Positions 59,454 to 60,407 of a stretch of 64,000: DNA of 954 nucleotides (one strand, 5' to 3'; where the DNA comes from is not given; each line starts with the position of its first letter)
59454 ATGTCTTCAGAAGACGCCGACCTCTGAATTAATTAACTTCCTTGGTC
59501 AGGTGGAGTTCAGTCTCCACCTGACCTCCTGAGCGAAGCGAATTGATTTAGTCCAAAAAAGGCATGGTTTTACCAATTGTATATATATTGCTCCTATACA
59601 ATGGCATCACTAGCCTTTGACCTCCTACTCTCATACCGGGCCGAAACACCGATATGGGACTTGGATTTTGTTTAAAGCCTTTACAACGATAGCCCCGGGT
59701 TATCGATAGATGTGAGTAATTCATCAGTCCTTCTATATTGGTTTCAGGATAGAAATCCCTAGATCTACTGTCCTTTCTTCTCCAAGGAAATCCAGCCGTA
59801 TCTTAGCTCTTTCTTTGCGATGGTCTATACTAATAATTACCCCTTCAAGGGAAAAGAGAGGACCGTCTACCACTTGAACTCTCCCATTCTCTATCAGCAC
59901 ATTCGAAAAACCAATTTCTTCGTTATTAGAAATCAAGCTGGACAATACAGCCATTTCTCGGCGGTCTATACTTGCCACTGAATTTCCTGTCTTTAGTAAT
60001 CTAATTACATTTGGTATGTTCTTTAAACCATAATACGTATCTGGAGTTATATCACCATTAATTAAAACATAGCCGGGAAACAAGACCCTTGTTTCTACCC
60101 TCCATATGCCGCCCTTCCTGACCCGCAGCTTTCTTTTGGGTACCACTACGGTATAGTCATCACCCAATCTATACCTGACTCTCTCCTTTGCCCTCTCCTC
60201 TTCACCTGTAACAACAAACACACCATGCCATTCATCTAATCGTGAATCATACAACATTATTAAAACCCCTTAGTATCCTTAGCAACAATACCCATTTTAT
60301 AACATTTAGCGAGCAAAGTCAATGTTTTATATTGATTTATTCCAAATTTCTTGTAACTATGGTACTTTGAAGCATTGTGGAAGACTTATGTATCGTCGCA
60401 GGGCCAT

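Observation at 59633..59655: Duplicated hairpin with an identical 9-nt loop and different stems: candidate antitermination (LoaP-recruitment) or processing signal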

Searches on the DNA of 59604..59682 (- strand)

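Call 30: build_rna_model(alignment_id=A2, structure=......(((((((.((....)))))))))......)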
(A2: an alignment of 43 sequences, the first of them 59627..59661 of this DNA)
Model R1 built from alignment A2 (43 sequences, 35 columns); structure: as given.
model positions 35; base pairs 9; branch points 0; effective number of sequences 43; information 0.827 bits per position. Calibrated on 0.2 Mb of random sequence (short: E-values are rough).
structure used (alignment columns):
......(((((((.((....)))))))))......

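Call 31: search_with_rna_model(model_id=R1, sources=[window, L001, L002, L003, L004, L005, L006, L007, L008, L009, L010, L011, L012, L013, L014, L015, L016, L017, L018, L019, L020, L021, L022, L023, L024, L025, L026, L027, L028, L029, L030, L031, L032, L033, L034, L035, L036, L037, L038, L039, L040, L041, L042, L043, L044, L045, L046, L047, L048, L049, L050, L051, L052, L053, L054, L055, L056, L057, L058, L059, L060, L061, L062, L063, L064, L065, L066, L067, L068, L069, L070, L071, L072, L073, L074, L075, L076, L077, L078, L079, L080], max_evalue=10)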
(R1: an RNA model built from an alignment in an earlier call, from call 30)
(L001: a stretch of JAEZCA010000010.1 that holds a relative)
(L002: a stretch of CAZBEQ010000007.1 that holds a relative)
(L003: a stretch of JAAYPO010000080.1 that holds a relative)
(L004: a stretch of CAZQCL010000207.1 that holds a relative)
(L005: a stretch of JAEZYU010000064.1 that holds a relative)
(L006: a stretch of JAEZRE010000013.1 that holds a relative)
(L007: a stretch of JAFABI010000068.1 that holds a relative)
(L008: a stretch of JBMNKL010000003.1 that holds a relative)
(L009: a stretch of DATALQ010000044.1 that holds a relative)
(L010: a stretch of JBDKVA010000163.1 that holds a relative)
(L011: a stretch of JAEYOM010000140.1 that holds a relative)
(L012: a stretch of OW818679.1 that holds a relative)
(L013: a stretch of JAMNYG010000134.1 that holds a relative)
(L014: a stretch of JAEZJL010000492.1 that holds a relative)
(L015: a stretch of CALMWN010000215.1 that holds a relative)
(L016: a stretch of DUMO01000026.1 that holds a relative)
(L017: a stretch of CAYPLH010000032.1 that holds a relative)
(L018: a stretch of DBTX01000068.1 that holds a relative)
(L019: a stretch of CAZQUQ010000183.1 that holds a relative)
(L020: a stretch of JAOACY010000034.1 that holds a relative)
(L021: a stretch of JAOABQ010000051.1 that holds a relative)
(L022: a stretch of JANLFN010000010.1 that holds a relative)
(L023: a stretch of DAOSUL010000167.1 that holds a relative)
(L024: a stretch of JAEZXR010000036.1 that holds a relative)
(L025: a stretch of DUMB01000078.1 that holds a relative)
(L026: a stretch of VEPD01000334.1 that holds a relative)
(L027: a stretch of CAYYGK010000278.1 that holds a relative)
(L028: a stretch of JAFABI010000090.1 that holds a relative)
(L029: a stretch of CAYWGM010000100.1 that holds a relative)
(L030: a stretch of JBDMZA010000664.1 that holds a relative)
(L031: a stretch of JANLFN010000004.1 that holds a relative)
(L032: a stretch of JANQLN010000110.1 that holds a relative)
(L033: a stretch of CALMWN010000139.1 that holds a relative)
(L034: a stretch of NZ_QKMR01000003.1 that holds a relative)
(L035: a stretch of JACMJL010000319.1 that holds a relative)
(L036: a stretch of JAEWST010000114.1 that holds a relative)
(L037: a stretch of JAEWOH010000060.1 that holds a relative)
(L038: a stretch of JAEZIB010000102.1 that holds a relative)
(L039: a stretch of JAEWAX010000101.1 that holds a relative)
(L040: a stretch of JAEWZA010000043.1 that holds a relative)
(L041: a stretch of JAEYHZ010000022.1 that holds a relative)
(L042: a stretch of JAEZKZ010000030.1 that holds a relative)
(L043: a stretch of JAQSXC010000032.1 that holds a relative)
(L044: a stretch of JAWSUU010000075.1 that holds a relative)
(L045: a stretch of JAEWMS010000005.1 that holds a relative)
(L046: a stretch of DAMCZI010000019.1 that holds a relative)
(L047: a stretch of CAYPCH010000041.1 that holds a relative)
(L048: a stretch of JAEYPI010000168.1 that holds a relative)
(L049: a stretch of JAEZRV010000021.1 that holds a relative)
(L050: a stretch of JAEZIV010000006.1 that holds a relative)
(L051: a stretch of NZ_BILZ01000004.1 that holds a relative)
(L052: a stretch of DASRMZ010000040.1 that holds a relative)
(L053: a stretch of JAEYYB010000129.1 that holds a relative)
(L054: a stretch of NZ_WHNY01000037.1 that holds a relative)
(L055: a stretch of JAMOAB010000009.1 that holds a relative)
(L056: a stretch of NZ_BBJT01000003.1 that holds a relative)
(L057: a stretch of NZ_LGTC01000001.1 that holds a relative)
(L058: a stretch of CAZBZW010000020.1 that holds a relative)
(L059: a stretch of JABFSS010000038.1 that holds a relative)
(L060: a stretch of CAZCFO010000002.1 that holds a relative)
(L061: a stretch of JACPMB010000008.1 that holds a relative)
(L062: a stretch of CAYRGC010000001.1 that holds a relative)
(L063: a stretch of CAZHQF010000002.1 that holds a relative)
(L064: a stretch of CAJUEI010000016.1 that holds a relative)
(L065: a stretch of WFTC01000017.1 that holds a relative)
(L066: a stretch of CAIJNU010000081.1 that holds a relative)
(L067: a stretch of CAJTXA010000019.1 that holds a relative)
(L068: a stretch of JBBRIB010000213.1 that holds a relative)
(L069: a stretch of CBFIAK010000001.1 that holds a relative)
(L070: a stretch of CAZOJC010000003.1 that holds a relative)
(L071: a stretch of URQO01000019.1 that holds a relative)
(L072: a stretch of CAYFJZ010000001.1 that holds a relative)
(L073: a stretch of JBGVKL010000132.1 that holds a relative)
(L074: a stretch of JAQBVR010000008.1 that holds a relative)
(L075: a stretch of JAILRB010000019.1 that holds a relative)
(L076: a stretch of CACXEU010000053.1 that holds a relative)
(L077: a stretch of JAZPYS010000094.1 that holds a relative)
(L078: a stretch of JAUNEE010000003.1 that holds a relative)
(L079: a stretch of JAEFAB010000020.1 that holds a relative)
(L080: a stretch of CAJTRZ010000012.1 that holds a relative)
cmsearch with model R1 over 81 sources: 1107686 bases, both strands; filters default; matches with E-value up to 10: 51.
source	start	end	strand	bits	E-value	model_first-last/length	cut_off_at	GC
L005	8730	8764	+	40.9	3.6e-09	1-35/35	no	0.46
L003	8580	8614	+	39.8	8.1e-09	1-35/35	no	0.46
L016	4740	4774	+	39.3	1.2e-08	1-35/35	no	0.46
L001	8670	8704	+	38.5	2.3e-08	1-35/35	no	0.51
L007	8802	8836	+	38.3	2.5e-08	1-35/35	no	0.46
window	59627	59661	-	37.4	5.1e-08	1-35/35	no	0.54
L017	9133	9167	+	35.8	1.6e-07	1-35/35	no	0.37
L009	8544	8578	+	35.8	1.6e-07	1-35/35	no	0.54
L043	8513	8547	+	35.7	1.7e-07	1-35/35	no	0.4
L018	5659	5693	+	35.1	2.8e-07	1-35/35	no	0.54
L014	5702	5736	+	34.6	4e-07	1-35/35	no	0.54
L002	8579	8613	+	33.9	6.6e-07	1-35/35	no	0.57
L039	4245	4279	+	33.9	6.7e-07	1-35/35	no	0.43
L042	8507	8541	+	33.8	7.4e-07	1-35/35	no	0.34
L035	1202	1236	+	33.7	7.9e-07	1-35/35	no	0.26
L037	8514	8548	+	33.7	7.9e-07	1-35/35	no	0.6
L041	8513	8547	+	33.2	1.1e-06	1-35/35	no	0.46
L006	8526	8560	+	33.1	1.2e-06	1-35/35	no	0.51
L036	8514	8548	+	33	1.3e-06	1-35/35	no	0.34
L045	8507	8541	+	32.9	1.4e-06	1-35/35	no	0.37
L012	8564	8598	+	32.9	1.5e-06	1-35/35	no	0.51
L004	1455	1489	+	32.7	1.7e-06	1-35/35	no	0.51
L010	8587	8621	+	32.6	1.7e-06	1-35/35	no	0.54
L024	8548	8582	+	32.6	1.8e-06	1-35/35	no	0.6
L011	1264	1298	+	32.1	2.5e-06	1-35/35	no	0.69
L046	8515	8549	+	31.8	3.2e-06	1-35/35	no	0.31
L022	9863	9897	+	31.8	3.3e-06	1-35/35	no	0.54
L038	8511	8545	+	31.5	4.1e-06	1-35/35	no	0.4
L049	10068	10102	+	30.9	6.5e-06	1-35/35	no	0.26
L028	8538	8572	+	30.5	8.6e-06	1-35/35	no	0.63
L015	7049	7083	+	29.7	1.6e-05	1-35/35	no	0.54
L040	5638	5672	+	29.4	1.9e-05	1-35/35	no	0.43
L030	908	942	+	29.2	2.3e-05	1-35/35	no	0.26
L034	8538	8572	+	27.1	0.00011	1-35/35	no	0.51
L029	3338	3372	+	26.8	0.00014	1-35/35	no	0.74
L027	2984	3018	+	26.5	0.00017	1-35/35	no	0.63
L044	8499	8533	+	25.9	0.00027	1-35/35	no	0.57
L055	993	1027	+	25.1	0.00049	1-35/35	no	0.4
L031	8518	8552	+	24.7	0.00062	1-35/35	no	0.63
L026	2841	2875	+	23.7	0.0014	1-35/35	no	0.69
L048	8466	8500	+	21.9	0.0053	1-35/35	no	0.51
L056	8791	8825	+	21.6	0.0065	1-35/35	no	0.43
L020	7007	7041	+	21.3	0.008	1-35/35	no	0.57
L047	7145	7179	-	20.6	0.014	1-35/35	no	0.43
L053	8518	8552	+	20.1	0.02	1-35/35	no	0.43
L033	8538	8572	+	17.4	0.15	1-35/35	no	0.6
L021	8629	8662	+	13.5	2.7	1-35/35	no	0.56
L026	3587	3605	+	13.4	2.9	9-27/35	no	0.37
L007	16265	16283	+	13.4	3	9-27/35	no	0.42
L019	2471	2505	+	12.4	6.3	1-35/35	no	0.71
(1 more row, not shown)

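Call 67: build_rna_model(alignment_id=A4, structure=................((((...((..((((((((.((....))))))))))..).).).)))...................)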
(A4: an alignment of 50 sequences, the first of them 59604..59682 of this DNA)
Model R2 built from alignment A4 (50 sequences, 82 columns); structure: as given.
model positions 79; base pairs 16; branch points 0; effective number of sequences 50; information 0.608 bits per position. Calibrated on 0.2 Mb of random sequence (short: E-values are rough).
structure used (alignment columns):
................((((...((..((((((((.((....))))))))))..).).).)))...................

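Call 68: search_with_rna_model(model_id=R2, sources=[window, L008, L013, L023, L025, L050, L051, L052, L054, L057, L081, L082, L083, L084, L085, L086, L087, L088, L089, L090, L091, L092, L093, L094, L095, L096, L097, L098, L099, L100, L101, L102, L103, L104, L105, L106, L107, L108, L109, L110, L111, L112, L113, L114, L115, L116, L117, L118, L119, L120, L121, L122, L123, L124, L125, L126, L127, L128, L129, L130, L131, L132, L133, L134, L135, L136, L137, L138, L139, L140, L141, L142, L143, L144, L145, L146, L147, L148, L149, L150, L151, L152, L153, L154, L155, L156, L157, L158, L159, L160, L058, L059, L060, L061, L062, L063, L064, L065, L066, L067], max_evalue=1, show_alignments=0)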
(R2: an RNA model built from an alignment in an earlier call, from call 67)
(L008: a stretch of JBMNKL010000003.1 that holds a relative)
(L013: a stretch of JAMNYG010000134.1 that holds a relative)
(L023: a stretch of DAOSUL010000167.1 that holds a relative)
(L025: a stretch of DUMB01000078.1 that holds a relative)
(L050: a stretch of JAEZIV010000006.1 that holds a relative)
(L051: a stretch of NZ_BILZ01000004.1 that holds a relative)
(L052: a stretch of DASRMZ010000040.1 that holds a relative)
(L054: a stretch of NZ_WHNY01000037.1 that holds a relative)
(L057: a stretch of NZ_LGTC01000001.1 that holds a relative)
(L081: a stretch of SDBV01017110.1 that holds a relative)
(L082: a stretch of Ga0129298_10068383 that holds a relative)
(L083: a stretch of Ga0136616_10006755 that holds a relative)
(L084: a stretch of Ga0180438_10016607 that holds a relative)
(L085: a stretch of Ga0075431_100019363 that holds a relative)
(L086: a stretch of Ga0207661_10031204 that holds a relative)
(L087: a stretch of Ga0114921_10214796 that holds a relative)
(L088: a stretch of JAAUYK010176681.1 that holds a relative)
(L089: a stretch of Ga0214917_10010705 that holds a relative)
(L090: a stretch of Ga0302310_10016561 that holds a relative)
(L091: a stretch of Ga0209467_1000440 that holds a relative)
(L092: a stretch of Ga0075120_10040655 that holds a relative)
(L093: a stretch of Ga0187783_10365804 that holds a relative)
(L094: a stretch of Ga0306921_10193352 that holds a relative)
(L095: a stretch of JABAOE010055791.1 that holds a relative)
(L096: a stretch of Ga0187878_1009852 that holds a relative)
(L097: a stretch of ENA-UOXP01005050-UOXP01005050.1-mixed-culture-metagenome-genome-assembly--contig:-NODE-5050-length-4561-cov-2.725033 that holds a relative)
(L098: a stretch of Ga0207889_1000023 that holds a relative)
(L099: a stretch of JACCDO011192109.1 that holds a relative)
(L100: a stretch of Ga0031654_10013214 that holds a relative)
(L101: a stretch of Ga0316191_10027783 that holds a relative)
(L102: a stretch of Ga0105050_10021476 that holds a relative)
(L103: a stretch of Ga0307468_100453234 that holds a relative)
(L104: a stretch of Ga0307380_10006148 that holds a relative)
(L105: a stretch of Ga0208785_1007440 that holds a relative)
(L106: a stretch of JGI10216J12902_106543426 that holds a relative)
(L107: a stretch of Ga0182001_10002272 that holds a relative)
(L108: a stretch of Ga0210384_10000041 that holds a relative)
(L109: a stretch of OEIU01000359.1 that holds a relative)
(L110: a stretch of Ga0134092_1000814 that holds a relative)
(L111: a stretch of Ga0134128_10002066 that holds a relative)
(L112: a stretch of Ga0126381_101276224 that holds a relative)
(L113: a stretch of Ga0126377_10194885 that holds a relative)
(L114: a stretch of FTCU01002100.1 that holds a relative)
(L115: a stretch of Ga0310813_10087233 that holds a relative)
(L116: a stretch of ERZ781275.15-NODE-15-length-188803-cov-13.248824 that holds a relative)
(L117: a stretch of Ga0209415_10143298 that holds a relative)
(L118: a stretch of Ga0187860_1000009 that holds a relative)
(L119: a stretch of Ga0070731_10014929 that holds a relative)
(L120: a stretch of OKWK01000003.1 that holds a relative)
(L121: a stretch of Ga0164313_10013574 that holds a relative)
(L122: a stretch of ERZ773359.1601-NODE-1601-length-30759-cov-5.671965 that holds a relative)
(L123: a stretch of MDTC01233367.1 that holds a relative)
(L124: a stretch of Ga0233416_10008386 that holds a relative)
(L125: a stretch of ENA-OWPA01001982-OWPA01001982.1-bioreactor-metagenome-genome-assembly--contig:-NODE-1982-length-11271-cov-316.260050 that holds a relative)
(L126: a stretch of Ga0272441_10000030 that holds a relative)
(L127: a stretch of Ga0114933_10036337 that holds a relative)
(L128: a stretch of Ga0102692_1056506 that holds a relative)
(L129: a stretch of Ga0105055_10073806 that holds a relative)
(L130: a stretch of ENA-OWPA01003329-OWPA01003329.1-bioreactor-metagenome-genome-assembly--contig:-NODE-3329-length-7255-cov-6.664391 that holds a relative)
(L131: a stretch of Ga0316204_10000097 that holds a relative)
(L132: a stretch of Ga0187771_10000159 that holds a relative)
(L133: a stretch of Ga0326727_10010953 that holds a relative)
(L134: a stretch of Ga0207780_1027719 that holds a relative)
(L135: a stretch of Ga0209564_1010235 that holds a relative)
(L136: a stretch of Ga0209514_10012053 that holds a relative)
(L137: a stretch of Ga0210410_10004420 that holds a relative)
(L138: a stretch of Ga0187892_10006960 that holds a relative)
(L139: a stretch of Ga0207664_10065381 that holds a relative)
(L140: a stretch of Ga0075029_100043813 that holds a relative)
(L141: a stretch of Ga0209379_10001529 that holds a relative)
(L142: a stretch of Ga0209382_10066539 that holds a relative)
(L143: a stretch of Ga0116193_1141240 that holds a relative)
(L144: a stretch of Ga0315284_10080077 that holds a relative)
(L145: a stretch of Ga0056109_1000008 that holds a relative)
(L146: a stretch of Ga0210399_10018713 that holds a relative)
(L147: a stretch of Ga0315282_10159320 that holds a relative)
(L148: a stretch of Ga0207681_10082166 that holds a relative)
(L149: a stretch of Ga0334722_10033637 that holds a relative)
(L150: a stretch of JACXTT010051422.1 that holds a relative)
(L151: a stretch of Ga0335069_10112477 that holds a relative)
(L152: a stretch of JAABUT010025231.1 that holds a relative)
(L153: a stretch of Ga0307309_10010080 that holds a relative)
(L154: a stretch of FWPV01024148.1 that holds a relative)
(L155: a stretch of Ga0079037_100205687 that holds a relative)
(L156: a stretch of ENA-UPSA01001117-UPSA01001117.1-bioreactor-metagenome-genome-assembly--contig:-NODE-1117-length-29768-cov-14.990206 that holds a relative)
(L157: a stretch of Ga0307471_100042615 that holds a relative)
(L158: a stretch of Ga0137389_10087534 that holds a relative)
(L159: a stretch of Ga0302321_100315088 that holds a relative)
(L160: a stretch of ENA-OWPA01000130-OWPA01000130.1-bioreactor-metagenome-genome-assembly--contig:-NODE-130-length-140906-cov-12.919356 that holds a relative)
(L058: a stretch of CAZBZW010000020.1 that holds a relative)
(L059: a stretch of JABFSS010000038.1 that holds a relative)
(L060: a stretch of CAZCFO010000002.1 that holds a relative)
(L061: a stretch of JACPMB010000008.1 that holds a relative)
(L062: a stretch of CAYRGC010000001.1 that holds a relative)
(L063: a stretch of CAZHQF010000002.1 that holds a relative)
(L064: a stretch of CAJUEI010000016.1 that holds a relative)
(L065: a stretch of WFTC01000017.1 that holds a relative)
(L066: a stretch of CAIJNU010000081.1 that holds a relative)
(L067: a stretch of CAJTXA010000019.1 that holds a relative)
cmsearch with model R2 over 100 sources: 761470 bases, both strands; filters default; matches with E-value up to 1: 15.
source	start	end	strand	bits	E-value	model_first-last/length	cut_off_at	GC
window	59605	59682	-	59.5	5.4e-12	1-79/79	no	0.46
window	49222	49299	-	53.1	3.3e-10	1-79/79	no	0.47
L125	7478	7556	-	51.1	1.1e-09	1-79/79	no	0.47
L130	1173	1251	-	45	5.2e-08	1-79/79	no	0.39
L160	847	926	+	38.7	2.9e-06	1-79/79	no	0.52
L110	1613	1690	+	37.2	7.6e-06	1-79/79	no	0.55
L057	4945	5023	-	30.8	0.00041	1-79/79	no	0.51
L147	1151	1224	-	30.7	0.00046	1-79/79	no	0.54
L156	3004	3084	+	29.3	0.0011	1-79/79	no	0.52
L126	5556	5587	+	23.7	0.039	24-55/79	no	0.59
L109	5585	5610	+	21.4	0.16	27-52/79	no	0.69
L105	331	351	+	21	0.21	29-49/79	no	0.62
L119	2108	2126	-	19.6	0.5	30-48/79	no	0.68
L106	927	943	+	19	0.77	31-47/79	no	0.65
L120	3104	3120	-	19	0.77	31-47/79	no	0.65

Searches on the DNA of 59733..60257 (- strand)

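Call 70: build_rna_model(alignment_id=A5, structure=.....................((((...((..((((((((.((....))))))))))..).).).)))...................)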
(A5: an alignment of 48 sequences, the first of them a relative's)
Model R3 built from alignment A5 (48 sequences, 87 columns); structure: as given.
model positions 79; base pairs 16; branch points 0; effective number of sequences 48; information 0.61 bits per position. Calibrated on 0.2 Mb of random sequence (short: E-values are rough).
structure used (alignment columns):
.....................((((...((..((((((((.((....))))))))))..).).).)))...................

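Call 71: search_with_rna_model(model_id=R3, source=window, filters=off, max_evalue=10, show_alignments=2)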
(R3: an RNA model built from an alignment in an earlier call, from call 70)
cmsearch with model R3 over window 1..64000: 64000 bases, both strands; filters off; matches with E-value up to 10: 21.
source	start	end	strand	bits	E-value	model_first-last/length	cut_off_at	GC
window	59605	59681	-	57.2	2.3e-11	1-79/79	no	0.47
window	49222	49299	-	47.9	5.1e-09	1-79/79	no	0.47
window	38367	38434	+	16.1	0.61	1-79/79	no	0.31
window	43305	43385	-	15.2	1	1-79/79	no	0.31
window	55313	55378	-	14.1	1.9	1-79/79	no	0.3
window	57289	57339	-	12.9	3.8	1-79/79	no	0.29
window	60287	60362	-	12.8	4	1-79/79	no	0.26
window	4475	4535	-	12.6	4.6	1-79/79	no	0.23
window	45053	45084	-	12.5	4.8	1-79/79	no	0.25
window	35822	35886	-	12.5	4.8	1-79/79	no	0.26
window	35824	35901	+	12.3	5.4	1-79/79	no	0.31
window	41324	41380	-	12.3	5.6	1-79/79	no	0.37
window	60004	60061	-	12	6.5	1-79/79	no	0.28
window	59442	59497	-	11.8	7.4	1-79/79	no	0.36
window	9575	9633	-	11.8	7.4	1-79/79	no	0.36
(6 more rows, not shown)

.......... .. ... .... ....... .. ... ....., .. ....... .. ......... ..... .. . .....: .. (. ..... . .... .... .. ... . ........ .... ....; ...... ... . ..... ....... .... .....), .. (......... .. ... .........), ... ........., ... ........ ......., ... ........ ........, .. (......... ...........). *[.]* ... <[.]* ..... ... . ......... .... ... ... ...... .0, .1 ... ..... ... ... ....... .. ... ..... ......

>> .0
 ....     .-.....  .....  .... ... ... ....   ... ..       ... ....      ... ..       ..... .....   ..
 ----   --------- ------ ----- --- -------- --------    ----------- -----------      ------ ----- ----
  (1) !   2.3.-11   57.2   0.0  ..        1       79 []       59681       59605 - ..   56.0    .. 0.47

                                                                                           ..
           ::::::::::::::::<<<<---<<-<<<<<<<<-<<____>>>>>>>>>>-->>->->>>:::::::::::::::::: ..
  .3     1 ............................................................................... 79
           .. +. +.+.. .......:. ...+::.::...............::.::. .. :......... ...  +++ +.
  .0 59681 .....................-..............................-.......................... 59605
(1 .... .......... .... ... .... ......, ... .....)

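Call 86: search_with_rna_model(model_id=R3, sources=[L200, L201, L203, L204, L205], filters=off, max_evalue=1, show_alignments=6)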
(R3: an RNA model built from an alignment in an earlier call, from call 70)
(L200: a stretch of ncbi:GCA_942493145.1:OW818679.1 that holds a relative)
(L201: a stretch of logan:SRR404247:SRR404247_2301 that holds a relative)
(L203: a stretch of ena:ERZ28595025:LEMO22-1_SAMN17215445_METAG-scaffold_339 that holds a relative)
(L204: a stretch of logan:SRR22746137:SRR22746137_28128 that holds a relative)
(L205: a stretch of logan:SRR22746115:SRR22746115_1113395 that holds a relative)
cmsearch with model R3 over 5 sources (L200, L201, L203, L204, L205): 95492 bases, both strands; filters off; matches with E-value up to 1: 4.
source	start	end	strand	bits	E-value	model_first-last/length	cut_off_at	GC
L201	8898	8975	-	52.6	5.1e-10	1-79/79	no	0.38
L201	15600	15679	-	47.4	1e-08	1-79/79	no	0.31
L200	20942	21020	-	39.7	9.3e-07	1-79/79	no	0.44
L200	9603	9681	-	33.4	3.7e-05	1-79/79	no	0.38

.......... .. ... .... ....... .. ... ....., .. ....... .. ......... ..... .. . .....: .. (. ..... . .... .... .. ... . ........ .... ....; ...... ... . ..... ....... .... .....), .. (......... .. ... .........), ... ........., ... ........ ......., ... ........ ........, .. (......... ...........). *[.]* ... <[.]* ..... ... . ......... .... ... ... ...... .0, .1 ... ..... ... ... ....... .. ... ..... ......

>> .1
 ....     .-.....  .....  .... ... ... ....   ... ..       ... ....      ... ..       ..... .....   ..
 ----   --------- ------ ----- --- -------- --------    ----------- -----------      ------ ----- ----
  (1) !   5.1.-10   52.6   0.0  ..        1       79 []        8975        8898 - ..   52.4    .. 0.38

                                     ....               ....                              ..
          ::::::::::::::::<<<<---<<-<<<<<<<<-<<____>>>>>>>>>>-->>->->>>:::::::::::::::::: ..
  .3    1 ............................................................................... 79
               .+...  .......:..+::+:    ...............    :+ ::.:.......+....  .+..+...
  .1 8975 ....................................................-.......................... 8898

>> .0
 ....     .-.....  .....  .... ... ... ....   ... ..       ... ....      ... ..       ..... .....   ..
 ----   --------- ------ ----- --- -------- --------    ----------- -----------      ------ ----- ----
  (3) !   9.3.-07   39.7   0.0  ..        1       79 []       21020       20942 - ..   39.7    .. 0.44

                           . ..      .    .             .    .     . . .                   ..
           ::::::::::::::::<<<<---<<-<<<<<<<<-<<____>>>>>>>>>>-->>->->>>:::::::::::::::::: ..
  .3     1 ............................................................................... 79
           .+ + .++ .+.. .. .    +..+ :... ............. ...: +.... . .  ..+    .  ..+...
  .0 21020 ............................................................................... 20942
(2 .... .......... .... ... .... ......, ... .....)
